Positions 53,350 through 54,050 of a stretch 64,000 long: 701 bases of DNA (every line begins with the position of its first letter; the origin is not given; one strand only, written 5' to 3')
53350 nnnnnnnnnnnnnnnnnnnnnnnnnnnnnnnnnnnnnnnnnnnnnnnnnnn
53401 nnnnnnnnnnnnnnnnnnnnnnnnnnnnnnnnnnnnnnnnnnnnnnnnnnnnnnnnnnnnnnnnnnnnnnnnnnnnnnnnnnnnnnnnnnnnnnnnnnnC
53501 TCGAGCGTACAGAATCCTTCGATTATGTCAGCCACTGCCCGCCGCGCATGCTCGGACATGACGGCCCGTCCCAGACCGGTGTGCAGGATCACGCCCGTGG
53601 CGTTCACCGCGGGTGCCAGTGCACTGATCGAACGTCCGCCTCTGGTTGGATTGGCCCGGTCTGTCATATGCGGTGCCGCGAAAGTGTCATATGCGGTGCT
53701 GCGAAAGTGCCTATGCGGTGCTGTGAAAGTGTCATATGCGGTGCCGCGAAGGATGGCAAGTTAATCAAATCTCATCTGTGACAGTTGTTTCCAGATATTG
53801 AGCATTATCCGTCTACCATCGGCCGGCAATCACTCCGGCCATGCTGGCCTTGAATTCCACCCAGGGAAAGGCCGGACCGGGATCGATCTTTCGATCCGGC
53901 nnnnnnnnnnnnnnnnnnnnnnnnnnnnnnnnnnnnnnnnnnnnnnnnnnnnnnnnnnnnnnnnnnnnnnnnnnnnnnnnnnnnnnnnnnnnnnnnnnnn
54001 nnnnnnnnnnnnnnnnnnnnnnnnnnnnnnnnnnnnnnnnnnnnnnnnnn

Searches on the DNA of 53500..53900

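Call 28: search_rna_families(source=window, start=53500, end=53900, threshold=evalue, max_evalue=10)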
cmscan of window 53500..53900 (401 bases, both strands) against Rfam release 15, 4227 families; matches with E-value up to 10: 3.
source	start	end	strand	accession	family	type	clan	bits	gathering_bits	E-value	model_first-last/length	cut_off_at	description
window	53741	53829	+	RF00611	SNORD111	Gene; snRNA; snoRNA; CD-box;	-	16.5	46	4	1-89/89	no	Small nucleolar RNA SNORD111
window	53686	53757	+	RF03606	mir-2071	Gene; miRNA;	-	16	100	0.92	1-74/74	no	mir-2071 microRNA precursor family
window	53583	53660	+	RF02917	Burkholderiales-2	Cis-reg;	-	14.3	67.9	8.8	1-74/74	no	Burkholderiales-2 RNA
